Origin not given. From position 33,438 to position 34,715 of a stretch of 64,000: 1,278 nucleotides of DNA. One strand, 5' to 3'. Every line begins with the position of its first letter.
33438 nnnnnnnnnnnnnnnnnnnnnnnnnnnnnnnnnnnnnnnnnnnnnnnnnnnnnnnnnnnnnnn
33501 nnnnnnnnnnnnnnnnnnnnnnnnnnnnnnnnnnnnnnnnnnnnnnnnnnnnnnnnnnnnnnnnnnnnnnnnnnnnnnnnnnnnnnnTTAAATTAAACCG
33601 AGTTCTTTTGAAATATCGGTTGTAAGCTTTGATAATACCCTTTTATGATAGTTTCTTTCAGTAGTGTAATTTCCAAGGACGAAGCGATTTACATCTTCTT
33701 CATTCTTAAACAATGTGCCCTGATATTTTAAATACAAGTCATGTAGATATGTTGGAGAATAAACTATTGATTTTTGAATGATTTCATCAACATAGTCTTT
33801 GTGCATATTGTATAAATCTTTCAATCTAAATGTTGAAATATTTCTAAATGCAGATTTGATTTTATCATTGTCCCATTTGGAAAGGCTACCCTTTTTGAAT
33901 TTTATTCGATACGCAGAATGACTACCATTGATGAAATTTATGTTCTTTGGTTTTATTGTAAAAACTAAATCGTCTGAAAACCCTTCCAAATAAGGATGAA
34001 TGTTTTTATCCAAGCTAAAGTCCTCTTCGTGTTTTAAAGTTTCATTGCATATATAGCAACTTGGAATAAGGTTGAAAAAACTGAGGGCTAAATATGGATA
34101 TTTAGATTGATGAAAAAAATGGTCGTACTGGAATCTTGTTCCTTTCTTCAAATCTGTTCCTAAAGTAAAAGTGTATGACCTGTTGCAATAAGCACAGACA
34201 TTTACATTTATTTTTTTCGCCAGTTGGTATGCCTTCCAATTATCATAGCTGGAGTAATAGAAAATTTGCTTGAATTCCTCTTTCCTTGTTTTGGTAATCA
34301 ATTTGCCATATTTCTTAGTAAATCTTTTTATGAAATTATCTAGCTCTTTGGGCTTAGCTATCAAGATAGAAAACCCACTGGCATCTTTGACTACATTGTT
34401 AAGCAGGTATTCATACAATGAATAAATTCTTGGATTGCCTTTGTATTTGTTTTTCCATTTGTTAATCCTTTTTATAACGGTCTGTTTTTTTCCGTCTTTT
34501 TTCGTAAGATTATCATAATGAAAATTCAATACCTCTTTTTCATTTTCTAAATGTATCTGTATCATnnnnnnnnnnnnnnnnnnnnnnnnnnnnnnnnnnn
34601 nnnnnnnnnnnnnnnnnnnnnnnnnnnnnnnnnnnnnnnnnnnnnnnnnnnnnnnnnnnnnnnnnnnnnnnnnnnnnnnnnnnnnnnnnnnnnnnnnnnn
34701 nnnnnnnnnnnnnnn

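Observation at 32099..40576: Type I R-M operon with an embedded Septu/PtuAB-like ATPase-HNH pair: candidate guard system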

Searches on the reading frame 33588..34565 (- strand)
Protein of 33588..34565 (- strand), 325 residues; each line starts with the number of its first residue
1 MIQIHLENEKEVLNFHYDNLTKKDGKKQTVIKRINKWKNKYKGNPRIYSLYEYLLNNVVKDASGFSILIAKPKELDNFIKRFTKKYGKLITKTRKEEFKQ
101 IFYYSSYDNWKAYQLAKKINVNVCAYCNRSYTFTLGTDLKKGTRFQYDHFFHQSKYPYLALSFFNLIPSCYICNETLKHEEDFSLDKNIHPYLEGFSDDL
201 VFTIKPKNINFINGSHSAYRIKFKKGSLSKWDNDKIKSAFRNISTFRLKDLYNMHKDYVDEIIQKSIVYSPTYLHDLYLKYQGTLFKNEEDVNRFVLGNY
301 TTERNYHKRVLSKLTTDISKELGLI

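Call 3: search_protein_families(library=pfam, proteins=[window:33588-34565:-])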
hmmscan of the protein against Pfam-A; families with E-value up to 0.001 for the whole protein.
window:33588-34565:- (325 aa): 0 families

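Call 4: search_protein_families(library=padloc, proteins=[window:33588-34565:-])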
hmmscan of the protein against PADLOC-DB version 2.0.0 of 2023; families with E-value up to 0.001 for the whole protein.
window:33588-34565:- (325 aa): 32 families (the best 25 are shown)
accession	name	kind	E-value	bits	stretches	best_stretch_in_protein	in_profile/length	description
PDLC04743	PDC-M62B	-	1.9e-90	301.9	1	1-323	1-324/328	-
PDLC04741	PDC-M62B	-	3e-70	235.6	1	16-324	83-398/401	-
PDLC04742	PDC-M62B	-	4.1e-63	211.8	1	1-322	1-331/337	-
PDLC04740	PDC-M62B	-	6.2e-38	129.2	1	105-323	163-380/387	-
PDLC04264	PDC-M01B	-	7.5e-13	46.9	1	120-255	99-216/282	-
PDLC04248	PDC-M01B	-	2.8e-12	45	1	144-255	45-150/216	-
PDLC04247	PDC-M01B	-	5.2e-12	44.2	1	98-257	76-220/286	-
PDLC04251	PDC-M01B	-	4e-10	37.5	1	47-256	30-215/279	-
PDLC00337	PtuB1|PtuB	-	4.6e-10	37.7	1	70-263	8-191/216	Unknown function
PDLC00342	PtuB1|PtuB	-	1.7e-09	35.5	1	89-199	12-117/247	Unknown function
PDLC04256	PDC-M01B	-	4.1e-09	34.4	1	144-254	117-223/285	-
PDLC04270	PDC-M01B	-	1.6e-08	32.3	1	43-206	51-171/280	-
PDLC00351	PtuB1|PtuB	-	1.2e-07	30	1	69-179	7-107/195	Unknown function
PDLC04262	PDC-M01B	-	2e-07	29.1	1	142-194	88-141/259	-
PDLC00319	PtuB1|PtuB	-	4e-07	27.9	1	74-181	26-132/310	Unknown function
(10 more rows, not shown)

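Call 5: search_protein_families(library=ncbifam, proteins=[window:33588-34565:-])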
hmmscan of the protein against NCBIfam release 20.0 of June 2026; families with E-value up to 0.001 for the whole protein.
window:33588-34565:- (325 aa): 2 families
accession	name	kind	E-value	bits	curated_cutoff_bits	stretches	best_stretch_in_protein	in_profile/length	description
NF041761.1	PtuB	equivalog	2.4e-05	24.3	150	1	116-180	40-94/218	retron Ec78 anti-phage system effector HNH endonuclease PtuB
TIGR02646.1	TIGR02646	subfamily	6.5e-05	23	52.15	1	120-181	23-77/144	retron system putative HNH endonuclease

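Call 22: search_solved_structures(query=window:33588-34565:-, max_evalue=1, show_alignments=2)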
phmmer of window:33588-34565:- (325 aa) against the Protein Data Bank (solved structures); distinct sequences matched with E-value up to 1: 1.
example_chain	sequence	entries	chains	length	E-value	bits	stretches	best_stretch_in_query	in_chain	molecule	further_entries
8j07_g2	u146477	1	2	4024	0.41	13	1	228-304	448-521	Dynein axonemal heavy chain 7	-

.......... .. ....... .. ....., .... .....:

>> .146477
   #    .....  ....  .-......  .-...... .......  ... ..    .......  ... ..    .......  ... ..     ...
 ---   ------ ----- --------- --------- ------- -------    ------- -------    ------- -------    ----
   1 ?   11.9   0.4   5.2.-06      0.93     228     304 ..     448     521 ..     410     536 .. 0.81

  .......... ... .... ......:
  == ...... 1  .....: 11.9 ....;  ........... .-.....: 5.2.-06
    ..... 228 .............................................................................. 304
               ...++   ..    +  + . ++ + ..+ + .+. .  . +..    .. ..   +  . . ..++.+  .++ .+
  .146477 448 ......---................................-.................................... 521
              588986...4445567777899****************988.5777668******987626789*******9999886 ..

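Call 25: find_homologous_proteins(query=window:33588-34565:-)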
Query window:33588-34565:- (325 aa): 975 proteins with E <= 0.001 among 1973 candidates; the best 120 are listed.
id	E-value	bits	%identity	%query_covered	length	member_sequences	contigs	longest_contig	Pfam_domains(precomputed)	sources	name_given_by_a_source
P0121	1.4e-215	733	100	100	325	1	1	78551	-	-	-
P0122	1.8e-169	581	80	100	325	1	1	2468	-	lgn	-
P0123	2.1e-137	476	66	100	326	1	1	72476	-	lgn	-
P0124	1.3e-130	453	60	100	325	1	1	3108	-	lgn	-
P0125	2.9e-128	446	61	100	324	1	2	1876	-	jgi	jgi:hypothetical protein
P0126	6.1e-128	445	59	100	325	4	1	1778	-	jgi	-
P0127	1.4e-127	443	59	100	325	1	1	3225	-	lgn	-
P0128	9.7e-127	441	58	100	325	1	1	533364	-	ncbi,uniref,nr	ncbi:hypothetical protein FW778_13845 [Ginsengibacter hankyongi]|uniref:HNH endonuclease n=1 Tax=Gin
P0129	1.0e-123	431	60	100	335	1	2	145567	-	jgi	jgi:hypothetical protein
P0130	2.8e-123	429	58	100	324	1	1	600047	-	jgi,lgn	-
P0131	4.2e-123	429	59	100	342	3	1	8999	-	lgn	-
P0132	1.4e-122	427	60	100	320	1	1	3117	-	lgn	-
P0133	4.3e-122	425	59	100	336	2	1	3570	-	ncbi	ncbi:MAG: hypothetical protein ABI554_11420 [Flavobacterium sp.]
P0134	7.0e-122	425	60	100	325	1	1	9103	-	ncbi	-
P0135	2.3e-121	423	59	100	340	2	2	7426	-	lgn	-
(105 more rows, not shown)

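Call 60: predict_structure(alignment_id=A2)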
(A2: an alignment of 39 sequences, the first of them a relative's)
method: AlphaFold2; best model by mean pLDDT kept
length: 325 residues; sequences in the alignment: 39
mean_pLDDT: 91.6   pTM: 0.87
mean pLDDT of the five models: 91.6, 89.9, 88.1, 86.7, 85.7
residues with pLDDT >= 90: 230; 70-90: 91; 50-70: 4; < 50: 0
segments of 3 or more residues with pLDDT < 50: none
pLDDT, mean of each block of 10 residues (from residue 1): 94 95 84 96 98 98 95 98 97 94 79 92 92 85 91 95 96 90 96 95 93 88 95 97 96 92 83 87 88 78 88 92 85
secondary structure, 60 per line:
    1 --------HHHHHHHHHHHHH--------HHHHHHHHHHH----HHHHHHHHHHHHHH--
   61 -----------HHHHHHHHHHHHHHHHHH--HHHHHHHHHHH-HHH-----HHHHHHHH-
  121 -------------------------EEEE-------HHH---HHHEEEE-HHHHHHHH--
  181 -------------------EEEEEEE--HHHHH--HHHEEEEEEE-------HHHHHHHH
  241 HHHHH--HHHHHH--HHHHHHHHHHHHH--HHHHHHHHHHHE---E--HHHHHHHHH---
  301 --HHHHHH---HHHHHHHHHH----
elements in order: H9-21 H30-40 H45-58 H72-89 H92-102 H112-119 E146-149 E166-169 H171-178 E200-206 H209-213 E219-225 H233-245 H248-253 H256-268 H271-281 H289-297 H303-308 H312-321

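Call 63: fold_search(model_id=the predicted structure, library=pdb)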
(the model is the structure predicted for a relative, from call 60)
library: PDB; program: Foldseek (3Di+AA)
matches with E <= 10: 20; with E <= 0.001: 0
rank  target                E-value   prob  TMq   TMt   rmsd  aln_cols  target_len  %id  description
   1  8i3g_B                2.7e+00  0.05  0.10  0.16  15.0       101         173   21  Crystal structure of Eaf3-Eaf7 complex (released 2023-05-31)
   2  7dgu                  4.4e+00  0.15  0.15  0.40   4.5        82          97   17  De novo designed protein H4A1R (released 2021-11-24)
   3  4rnd_A                4.4e+00  0.02  0.07  0.12  15.7        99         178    9  Crystal Structure of the subunit DF-assembly of the eukaryotic V-ATPase. (released 2014-12-10)
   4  4rnd_C                5.2e+00  0.03  0.10  0.17  11.1        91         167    8  Crystal Structure of the subunit DF-assembly of the eukaryotic V-ATPase. (released 2014-12-10)
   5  6wlz_G                5.2e+00  0.01  0.10  0.13  21.1       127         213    9  The V1 region of human V-ATPase in state 1 (focused refinement) (released 2020-11-11)
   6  4mp7                  5.8e+00  0.04  0.16  0.14  10.9       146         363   12  Crystal structure of pyruvate dehydrogenase kinase isoform 2 in complex with inhibitor PA7 (released 2014-01-01)
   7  8tof_D                6.1e+00  0.03  0.10  0.11  14.8       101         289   21  Rpd3S bound to an H3K36Cme3 modified nucleosome (released 2024-01-17)
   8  8iy6_R                6.1e+00  0.01  0.11  0.12  22.7       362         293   10  ETB-Gi complex bound to Endotheline-1, focused on receptor (released 2023-08-16)
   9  1g0s_A                6.8e+00  0.02  0.08  0.11   9.6        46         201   17  THE CRYSTAL STRUCTURE OF THE E.COLI ADP-RIBOSE PYROPHOSPHATASE (released 2001-05-02)
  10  9dsz_B                7.2e+00  0.02  0.08  0.11   9.6        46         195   17  Crystal structure of ADP-ribose diphosphatase from Klebsiella pneumoniae (DTP bound) (released 2024-10-09)
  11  9drd_A                7.2e+00  0.02  0.08  0.11   9.8        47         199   13  Crystal structure of ADP-ribose diphosphatase from Klebsiella pneumoniae (Apo, monoclinic P form 2) (released 2024-10-02)
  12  9drd_E                8.0e+00  0.02  0.08  0.11   9.6        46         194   17  Crystal structure of ADP-ribose diphosphatase from Klebsiella pneumoniae (Apo, monoclinic P form 2) (released 2024-10-02)
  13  9b20_A                8.0e+00  0.02  0.08  0.11   9.5        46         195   17  Crystal structure of ADP-ribose diphosphatase from Klebsiella pneumoniae (AMP bound) (released 2024-03-27)
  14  9drf_A                8.0e+00  0.02  0.08  0.11   9.6        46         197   17  Crystal structure of ADP-ribose diphosphatase from Klebsiella pneumoniae (DTP bound, P21 form) (released 2024-10-02)
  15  4uc8_A                8.0e+00  0.02  0.12  0.16  11.7       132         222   14  N-terminal globular domain of the RSV Nucleoprotein in complex with C- terminal phenylalanine of the Phosphoprotein (released 2015-08-19)
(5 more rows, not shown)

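Call 64: search_solved_structures(query=A2, max_evalue=1, show_alignments=2)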
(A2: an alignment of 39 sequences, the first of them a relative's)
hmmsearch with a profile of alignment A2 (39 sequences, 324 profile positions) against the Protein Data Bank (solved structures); distinct sequences matched with E-value up to 1: 4.
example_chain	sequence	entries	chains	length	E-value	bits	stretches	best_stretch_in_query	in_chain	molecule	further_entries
9n69_F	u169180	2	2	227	0.0056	19.5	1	116-169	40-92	TIGR02646 family protein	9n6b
3wud_A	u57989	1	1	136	0.44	13.3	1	171-228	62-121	Galectin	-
4lu3_A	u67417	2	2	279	0.47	13.2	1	275-309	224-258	Carbonic anhydrase 14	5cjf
1sa3_A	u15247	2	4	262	0.82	12.4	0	262-318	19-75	Type II restriction enzyme MspI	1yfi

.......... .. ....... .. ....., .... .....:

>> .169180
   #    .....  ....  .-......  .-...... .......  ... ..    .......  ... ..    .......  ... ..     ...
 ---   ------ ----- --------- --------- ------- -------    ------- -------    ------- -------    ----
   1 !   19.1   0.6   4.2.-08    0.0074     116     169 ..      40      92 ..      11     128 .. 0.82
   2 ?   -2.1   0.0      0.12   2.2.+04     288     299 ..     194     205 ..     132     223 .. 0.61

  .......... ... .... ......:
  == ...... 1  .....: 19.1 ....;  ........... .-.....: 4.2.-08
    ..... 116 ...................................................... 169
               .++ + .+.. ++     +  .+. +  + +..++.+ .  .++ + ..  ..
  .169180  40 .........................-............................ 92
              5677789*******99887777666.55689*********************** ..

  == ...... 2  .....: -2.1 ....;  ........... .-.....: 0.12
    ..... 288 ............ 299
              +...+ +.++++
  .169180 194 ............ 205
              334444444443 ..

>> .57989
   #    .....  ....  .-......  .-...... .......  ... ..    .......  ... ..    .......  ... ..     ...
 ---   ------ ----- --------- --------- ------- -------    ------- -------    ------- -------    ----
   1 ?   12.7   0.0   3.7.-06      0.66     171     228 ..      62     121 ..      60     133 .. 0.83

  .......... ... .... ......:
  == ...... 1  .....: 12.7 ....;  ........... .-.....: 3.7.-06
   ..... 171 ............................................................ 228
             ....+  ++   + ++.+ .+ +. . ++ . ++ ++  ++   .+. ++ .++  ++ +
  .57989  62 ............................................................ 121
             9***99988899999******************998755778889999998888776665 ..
